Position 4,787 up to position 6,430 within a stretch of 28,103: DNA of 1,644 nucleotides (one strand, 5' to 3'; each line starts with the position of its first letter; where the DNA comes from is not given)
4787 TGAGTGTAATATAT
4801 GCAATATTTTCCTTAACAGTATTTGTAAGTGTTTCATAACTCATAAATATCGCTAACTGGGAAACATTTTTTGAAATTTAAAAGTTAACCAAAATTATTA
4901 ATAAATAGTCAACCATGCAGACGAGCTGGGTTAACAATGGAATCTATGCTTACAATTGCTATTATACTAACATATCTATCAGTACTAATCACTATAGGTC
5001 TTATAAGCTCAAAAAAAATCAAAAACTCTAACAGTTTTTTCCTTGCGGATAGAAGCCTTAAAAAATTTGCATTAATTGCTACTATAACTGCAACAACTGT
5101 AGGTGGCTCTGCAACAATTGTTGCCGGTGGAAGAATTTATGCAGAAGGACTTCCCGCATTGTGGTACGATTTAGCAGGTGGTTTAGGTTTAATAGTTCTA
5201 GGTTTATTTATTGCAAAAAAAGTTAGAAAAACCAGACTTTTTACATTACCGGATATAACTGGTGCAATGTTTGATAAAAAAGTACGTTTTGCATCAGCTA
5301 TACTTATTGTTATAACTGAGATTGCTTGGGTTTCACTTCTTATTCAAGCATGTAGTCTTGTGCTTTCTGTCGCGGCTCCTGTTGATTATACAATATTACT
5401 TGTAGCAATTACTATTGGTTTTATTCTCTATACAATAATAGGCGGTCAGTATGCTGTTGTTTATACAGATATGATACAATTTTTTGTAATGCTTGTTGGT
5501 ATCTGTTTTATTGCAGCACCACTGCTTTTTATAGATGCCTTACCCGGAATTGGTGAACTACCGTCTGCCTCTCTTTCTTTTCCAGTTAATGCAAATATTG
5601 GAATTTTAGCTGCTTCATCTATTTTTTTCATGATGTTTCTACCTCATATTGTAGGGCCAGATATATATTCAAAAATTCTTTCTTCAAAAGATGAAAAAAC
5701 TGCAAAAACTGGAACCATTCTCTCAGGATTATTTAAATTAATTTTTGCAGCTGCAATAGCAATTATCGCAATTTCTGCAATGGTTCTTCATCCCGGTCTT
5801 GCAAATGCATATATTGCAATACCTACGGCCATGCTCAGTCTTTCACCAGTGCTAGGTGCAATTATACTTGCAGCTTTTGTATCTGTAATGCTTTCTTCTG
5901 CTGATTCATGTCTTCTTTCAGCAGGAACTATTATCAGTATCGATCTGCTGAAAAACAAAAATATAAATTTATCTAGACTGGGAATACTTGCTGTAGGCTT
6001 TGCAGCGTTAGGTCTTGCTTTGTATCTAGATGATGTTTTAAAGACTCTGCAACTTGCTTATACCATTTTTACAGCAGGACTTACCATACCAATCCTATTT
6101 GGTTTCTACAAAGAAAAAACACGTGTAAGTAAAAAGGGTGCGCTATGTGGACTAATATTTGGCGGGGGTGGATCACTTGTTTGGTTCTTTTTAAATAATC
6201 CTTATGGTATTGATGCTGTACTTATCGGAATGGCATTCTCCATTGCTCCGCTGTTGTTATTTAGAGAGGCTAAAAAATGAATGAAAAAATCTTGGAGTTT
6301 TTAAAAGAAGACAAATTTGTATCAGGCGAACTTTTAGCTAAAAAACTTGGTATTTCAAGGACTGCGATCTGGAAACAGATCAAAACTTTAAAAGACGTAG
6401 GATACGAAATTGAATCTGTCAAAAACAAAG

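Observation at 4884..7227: BirA-operator-controlled SSS symporter: candidate new archaeal biotin uptake system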

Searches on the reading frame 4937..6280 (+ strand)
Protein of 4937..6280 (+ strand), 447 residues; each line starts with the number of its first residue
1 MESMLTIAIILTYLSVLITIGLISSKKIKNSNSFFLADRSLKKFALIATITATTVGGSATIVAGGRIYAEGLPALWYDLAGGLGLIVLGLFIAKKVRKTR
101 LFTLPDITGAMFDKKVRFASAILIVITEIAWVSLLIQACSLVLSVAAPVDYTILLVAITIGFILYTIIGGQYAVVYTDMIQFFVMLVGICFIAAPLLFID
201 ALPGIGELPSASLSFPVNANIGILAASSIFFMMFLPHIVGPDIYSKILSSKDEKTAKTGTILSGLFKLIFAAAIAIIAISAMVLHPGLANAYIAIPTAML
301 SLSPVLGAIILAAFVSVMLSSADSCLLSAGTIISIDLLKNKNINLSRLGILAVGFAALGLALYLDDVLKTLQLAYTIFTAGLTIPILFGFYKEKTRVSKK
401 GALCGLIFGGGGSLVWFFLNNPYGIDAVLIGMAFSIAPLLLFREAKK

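Call 3: search_protein_families(library=pfam, proteins=[window:4937-6280:+])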
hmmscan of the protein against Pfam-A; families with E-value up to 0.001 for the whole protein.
window:4937-6280:+ (447 aa): 1 family
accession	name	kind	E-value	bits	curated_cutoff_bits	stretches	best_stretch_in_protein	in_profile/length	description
PF00474.23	SSF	-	2.9e-27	96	22.8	1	34-409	1-406/406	Sodium:solute symporter family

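Call 4: search_protein_families(library=ncbifam, proteins=[window:4937-6280:+])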
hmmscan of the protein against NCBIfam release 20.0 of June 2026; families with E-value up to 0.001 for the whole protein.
window:4937-6280:+ (447 aa): 10 families
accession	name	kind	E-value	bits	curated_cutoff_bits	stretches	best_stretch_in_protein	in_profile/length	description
TIGR00813.1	sss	superfamily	2.8e-32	112.3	184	1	34-409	1-411/411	sodium/solute symporter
TIGR02121.1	Na_Pro_sym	equivalog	5.8e-24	84.6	515.5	1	7-432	4-455/488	sodium/proline symporter PutP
TIGR02119.1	panF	equivalog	1.1e-17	64.3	328.05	1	8-436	5-458/471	sodium/pantothenate symporter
TIGR03648.1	Na_symport_lg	subfamily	3.8e-14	52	320.75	1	7-209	2-200/547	VC_2705 family sodium/solute symporter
NF011948.0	PRK15419.1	equivalog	1.4e-11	43.9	955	1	9-419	10-447/502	sodium/proline symporter PutP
NF007790.0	PRK10484.1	equivalog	2.1e-11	43.4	401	1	9-341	5-365/527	solute:sodium symporter family transporter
NF009135.0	PRK12488.1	subfamily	3e-06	26.1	850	1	6-194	34-223/549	cation/acetate symporter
NF006903.2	PRK09395.1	subfamily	9.8e-06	24.2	750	1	6-195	37-227/552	cation/acetate symporter ActP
TIGR02711.1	symport_actP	equivalog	2.1e-05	23.4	1099.25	1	7-194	35-223/549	cation/acetate symporter ActP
NF058657.1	MncbAcdTpMctC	equivalog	0.00012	20.7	670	1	3-197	5-204/527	monocarboxylic acid transporter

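Call 10: find_homologous_proteins(query=window:4937-6280:+)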
Query window:4937-6280:+ (447 aa): 366 proteins with E <= 0.001 among 8000 candidates; the best 120 are listed.
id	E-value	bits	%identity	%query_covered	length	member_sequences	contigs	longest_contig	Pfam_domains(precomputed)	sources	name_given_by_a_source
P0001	1.4e-267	906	100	99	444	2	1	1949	PF00474.24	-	-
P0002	2.0e-236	803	87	100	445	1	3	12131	PF00474.24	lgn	-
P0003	1.0e-229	781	84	100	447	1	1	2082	PF00474.24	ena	-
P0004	2.1e-226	770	83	100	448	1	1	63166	PF00474.24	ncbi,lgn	-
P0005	3.3e-225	766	82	100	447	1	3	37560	PF00474.24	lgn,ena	-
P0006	1.2e-219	748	80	100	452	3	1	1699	PF00474.24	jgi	-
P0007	8.1e-217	739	79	100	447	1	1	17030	PF00474.24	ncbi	-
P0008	1.8e-214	731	78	96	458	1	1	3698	PF00474.24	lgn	-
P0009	1.3e-209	715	76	100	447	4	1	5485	PF00474.24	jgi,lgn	-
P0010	1.1e-207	708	76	100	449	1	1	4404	PF00474.24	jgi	-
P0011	1.4e-207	708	76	100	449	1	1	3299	PF00474.24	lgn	-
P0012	1.4e-207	708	76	100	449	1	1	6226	PF00474.24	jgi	-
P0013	5.1e-207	706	76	100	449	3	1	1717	PF00474.24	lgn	-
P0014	1.4e-205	702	75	100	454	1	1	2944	PF00474.24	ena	-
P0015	1.5e-201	688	73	100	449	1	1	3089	PF00474.24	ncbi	-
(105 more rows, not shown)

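Call 12: find_related_loci(query=A1, collection=genome_contigs, flank=4000)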
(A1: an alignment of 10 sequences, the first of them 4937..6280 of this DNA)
Query A1 (447 aa) in genome_contigs; peptide patterns used: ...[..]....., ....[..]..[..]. (x = any residue, [..] = any of these).
520 stretches matched a pattern; 63 encode a relative of the query (tblastn E <= 1e-3); 63 distinct loci.
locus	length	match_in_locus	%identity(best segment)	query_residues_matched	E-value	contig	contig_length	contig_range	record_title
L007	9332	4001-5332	83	1-444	0e+0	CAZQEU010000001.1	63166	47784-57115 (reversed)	MAG TPA_asm: uncultured Thermoplasmatales archaeon isolate SRP332253_co2_91 genome assembly, contig: NODE_363_length_631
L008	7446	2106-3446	76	1-447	0e+0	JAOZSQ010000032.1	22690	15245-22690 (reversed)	MAG: Thermoplasmatota archaeon isolate GMC6.metabat2.56_sub GMC6_1584_length_22690_cov_16.706384, whole genome shotgun s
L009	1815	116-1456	82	1-447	0e+0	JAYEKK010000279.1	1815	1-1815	MAG: Candidatus Cloacimonadota bacterium isolate MAG139 MAG139_279, whole genome shotgun sequence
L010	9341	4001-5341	79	1-447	0e+0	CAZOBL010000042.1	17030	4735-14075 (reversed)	MAG TPA_asm: uncultured Thermoplasmatales archaeon isolate SRP332253_co2_223 genome assembly, contig: NODE_3181_length_1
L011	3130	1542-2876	71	1-446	0e+0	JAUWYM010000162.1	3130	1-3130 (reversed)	MAG: Thermoplasmatota archaeon isolate CSMAG_2710 CSMAG_2710_k141_116324_length_3130_cov_4.9706, whole genome shotgun se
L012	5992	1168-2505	72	1-447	0e+0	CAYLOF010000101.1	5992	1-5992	MAG TPA_asm: uncultured Thermoplasmatales archaeon isolate binchicken_co116_354 genome assembly, contig: NODE_16306_leng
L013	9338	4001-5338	72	1-447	0e+0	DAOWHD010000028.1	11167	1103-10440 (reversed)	MAG TPA_asm: Thermoplasmata archaeon isolate CSMAG_2008 CSMAG_2008_k141_2042787_length_11167_cov_154.8967, whole genome 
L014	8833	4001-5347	69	1-447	0e+0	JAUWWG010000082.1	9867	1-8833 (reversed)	MAG: Thermoplasmatota archaeon isolate CSMAG_2652 CSMAG_2652_k127_2539841_length_9867_cov_16.0000, whole genome shotgun 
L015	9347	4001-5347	68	1-447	0e+0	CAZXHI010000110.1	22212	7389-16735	MAG TPA_asm: uncultured Thermoplasmatales archaeon isolate SRP185410_co1_277 genome assembly, contig: k141_1342416, whol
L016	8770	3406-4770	68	1-447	0e+0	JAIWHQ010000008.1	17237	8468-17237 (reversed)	MAG: Thermoplasmatota archaeon isolate JL_UM_3 NODE_248_length_17237_cov_0.427302, whole genome shotgun sequence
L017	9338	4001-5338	68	1-447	0e+0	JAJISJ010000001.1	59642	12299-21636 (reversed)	MAG: Thermoplasmatota archaeon isolate bin38 bin38_BA.02.16-18_bin.8.strict_1, whole genome shotgun sequence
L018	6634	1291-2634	63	1-446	3e-179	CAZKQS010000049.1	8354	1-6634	MAG TPA_asm: uncultured Thermoplasmatales archaeon isolate SRP332253_co2_176 genome assembly, contig: NODE_8869_length_8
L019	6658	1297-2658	67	1-447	7e-179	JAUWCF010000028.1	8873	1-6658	MAG: Thermoplasmatota archaeon isolate CSMAG_2131 CSMAG_2131_k141_976637_length_8873_cov_16.0000, whole genome shotgun s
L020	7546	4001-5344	64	1-444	6e-178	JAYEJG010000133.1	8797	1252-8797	MAG: Thermoplasmatota archaeon isolate MAG170 MAG170_137, whole genome shotgun sequence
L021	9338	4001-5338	67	1-447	1e-173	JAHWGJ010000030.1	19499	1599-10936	MAG: Thermoplasmata archaeon isolate Hel238.bin11 contig-145_5224, whole genome shotgun sequence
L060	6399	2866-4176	35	1-423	1e-63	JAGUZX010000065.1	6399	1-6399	MAG: Desulfovibrio sp. isolate DeMMO6_25 c_000000048361, whole genome shotgun sequence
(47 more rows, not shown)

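Call 54: search_solved_structures(query=window:4937-6280:+, max_evalue=0.001, show_alignments=2)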
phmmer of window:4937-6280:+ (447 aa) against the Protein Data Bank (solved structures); distinct sequences matched with E-value up to 0.001: 13.
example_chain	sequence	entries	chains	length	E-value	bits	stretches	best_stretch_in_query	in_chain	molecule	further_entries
9rws_A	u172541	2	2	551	2.3e-19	73.3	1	10-207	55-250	Solute carrier family 5 (High affinity choline transporter), member 7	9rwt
8j74_A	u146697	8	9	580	5.4e-15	58.9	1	7-337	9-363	High affinity choline transporter 1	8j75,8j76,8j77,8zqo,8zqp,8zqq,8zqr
9bfi_A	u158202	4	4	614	6.5e-15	58.6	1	7-337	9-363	High affinity choline transporter 1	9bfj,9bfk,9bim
2xq2_A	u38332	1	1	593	1.3e-08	37.9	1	4-434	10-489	SODIUM/GLUCOSE COTRANSPORTER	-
7sla_A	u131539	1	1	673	2.4e-07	33.7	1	6-192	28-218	Sodium/glucose cotransporter 1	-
7sl8_A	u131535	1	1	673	2.4e-07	33.7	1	6-192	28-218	Sodium/glucose cotransporter 1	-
7vsi_A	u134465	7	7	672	2.6e-06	30.3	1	6-193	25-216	Sodium/glucose cotransporter 2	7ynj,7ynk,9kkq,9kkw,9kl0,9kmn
8hb0_A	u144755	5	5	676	2.7e-06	30.3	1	6-193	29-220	Sodium/glucose cotransporter 2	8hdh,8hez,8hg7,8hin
3dh4_A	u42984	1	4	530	3.7e-06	29.8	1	37-434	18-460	Sodium/glucose cotransporter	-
7wmv_A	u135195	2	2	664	1.1e-05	28.3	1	6-192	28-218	Sodium/glucose cotransporter 1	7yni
9zfl_A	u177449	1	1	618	3.6e-05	26.6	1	15-195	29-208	Sodium/iodide cotransporter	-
7uuy_A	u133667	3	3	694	4.4e-05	26.3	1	15-195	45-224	Sodium/iodide cotransporter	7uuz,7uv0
5nv9_A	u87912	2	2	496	7.8e-05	25.4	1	5-209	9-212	Putative sodium:solute symporter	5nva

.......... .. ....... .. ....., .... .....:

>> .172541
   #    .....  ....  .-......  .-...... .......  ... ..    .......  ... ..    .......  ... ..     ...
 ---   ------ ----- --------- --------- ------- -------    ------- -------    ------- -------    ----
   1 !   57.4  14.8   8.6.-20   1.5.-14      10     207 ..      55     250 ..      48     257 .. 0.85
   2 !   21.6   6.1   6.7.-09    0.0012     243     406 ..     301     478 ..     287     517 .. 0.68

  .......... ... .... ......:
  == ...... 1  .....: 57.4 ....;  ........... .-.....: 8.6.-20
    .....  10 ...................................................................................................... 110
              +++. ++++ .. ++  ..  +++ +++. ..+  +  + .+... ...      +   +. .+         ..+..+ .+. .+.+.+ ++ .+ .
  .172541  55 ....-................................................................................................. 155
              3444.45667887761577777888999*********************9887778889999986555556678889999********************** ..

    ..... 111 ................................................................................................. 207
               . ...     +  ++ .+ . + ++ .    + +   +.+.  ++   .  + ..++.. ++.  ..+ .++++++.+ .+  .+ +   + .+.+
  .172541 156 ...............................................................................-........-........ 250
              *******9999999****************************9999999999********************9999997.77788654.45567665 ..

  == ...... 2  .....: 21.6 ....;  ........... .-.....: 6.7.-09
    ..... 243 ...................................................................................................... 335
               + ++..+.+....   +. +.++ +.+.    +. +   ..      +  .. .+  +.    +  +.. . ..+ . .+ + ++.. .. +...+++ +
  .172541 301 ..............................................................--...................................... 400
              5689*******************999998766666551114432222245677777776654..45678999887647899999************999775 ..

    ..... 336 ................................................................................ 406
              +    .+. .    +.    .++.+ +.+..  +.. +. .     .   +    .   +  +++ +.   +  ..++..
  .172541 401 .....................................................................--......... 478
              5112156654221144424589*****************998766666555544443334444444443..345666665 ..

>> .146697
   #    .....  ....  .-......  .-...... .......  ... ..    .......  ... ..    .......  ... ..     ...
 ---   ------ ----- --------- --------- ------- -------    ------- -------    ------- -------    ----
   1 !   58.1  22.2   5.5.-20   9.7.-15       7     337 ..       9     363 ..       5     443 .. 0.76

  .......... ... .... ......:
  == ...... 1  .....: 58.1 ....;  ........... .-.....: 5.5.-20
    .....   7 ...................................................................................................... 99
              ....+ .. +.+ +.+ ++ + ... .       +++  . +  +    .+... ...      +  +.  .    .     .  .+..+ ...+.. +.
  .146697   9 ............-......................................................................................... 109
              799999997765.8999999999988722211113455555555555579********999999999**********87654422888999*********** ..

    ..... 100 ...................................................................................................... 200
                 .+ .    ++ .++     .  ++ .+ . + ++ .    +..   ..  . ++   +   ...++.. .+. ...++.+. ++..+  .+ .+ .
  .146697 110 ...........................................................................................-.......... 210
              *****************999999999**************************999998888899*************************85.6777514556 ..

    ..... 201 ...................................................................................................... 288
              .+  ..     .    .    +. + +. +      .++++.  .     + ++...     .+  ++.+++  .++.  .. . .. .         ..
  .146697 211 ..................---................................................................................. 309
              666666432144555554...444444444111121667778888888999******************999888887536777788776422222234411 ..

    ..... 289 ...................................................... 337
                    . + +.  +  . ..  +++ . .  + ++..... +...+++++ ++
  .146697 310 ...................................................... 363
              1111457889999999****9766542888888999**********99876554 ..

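Call 61: predict_structure(alignment_id=A1)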
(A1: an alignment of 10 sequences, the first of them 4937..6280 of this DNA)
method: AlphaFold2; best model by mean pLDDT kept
length: 447 residues; sequences in the alignment: 10
mean_pLDDT: 81.0   pTM: 0.84
mean pLDDT of the five models: 81.0, 75.8, 65.2, 62.7, 40.8
residues with pLDDT >= 90: 104; 70-90: 264; 50-70: 63; < 50: 16
segments of 3 or more residues with pLDDT < 50: 30-39
pLDDT, mean of each block of 10 residues (from residue 1): 76 77 59 43 55 64 91 89 87 76 77 90 90 90 85 88 72 57 81 93 90 87 86 84 62 79 86 93 92 91 87 81 77 80 76 93 90 86 88 88 92 84 71 92 71
secondary structure, 60 per line:
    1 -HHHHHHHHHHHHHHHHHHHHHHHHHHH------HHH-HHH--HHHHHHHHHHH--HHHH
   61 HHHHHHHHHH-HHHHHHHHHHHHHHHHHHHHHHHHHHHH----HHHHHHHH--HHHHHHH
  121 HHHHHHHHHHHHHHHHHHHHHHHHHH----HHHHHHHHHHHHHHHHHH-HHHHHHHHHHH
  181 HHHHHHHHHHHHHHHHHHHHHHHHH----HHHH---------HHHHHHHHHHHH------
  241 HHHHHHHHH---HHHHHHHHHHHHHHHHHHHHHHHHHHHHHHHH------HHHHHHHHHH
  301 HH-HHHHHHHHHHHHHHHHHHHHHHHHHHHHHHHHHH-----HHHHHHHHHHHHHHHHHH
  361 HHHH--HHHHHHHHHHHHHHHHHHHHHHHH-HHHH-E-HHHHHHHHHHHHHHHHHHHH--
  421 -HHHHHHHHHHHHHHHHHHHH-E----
elements in order: H2-28 H44-54 H57-70 H72-99 H104-111 H114-146 H151-168 H170-205 H210-213 H223-234 H241-249 H253-284 H291-302 H304-337 H343-364 H367-390 H392-395 H399-418 H422-441

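Call 66: fold_search(model_id=the predicted structure, library=pdb)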
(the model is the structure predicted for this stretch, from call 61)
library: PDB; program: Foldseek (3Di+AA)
matches with E <= 10: 560; with E <= 0.001: 142
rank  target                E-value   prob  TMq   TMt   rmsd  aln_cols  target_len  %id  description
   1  8zqp_A                1.8e-12  1.00  0.79  0.75   4.8       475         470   22  Human high-affinity choline transporter CHT1 bound to ML352 under NaCl condition, with sodium ion coordinated. (released 2024-12-04)
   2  8j74_A                2.0e-12  1.00  0.78  0.68   4.8       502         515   21  Human high-affinity choline transporter CHT1 in the HC-3-bound outward-facing open conformation, dimeric state (released 2024-04-03)
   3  9bfk                  3.1e-12  1.00  0.77  0.70   5.3       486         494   20  Cryo-EM structure of human CHT1 in the ML352 bound state (released 2024-11-06)
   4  9bim                  4.2e-12  1.00  0.78  0.68   4.6       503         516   21  Cryo-EM structure of human CHT1 in the HC-3 bound outward-facing state (released 2024-11-06)
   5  9bfi                  4.4e-12  1.00  0.79  0.72   4.8       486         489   20  Cryo-EM structure of human CHT1 in the apo inward-open state (released 2024-11-06)
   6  8hb0_A                1.8e-11  1.00  0.80  0.62   5.3       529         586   18  Structure of human SGLT2-MAP17 complex with TA1887 (released 2023-11-01)
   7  9bfj                  1.9e-11  1.00  0.79  0.72   4.7       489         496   21  Cryo-EM structure of human CHT1 in the choline bound state (released 2024-11-06)
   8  8zqq_A                2.4e-11  1.00  0.75  0.68   6.4       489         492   20  Human high-affinity choline transporter CHT1 bound to choline under NaCl condition, with sodium and chloride ions coor (released 2024-12-04)
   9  8hez_A                3.6e-11  1.00  0.78  0.62   5.1       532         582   19  Structure of human SGLT2-MAP17 complex with Dapagliflozin (released 2023-11-15)
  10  8hg7_A                4.1e-11  1.00  0.76  0.60   5.8       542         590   16  Structure of human SGLT2-MAP17 complex with Sotagliflozin (released 2023-11-15)
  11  9kkq_A                4.8e-11  1.00  0.81  0.64   5.1       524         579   18  Structure of hSGLT2-MAP17 complex in the substrate-bound occluded conformation (released 2025-09-03)
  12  7wmv_A                6.2e-11  1.00  0.80  0.61   5.1       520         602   20  Structure of human SGLT1-MAP17 complex bound with LX2761 (released 2022-11-16)
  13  9kkw_A                6.7e-11  1.00  0.80  0.64   4.5       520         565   18  Structure of hSGLT2-MAP17 complex in the substrate-free inward-facing conformation in the presence of sodium (released 2025-09-03)
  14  8j76_A                1.2e-10  1.00  0.77  0.71   5.1       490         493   20  Human high-affinity choline transporter CHT1 in the inward-facing apo-open conformation (released 2024-04-10)
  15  8hin_A                1.3e-10  1.00  0.80  0.62   5.3       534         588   17  Structure of human SGLT2-MAP17 complex with Phlorizin (released 2023-11-22)
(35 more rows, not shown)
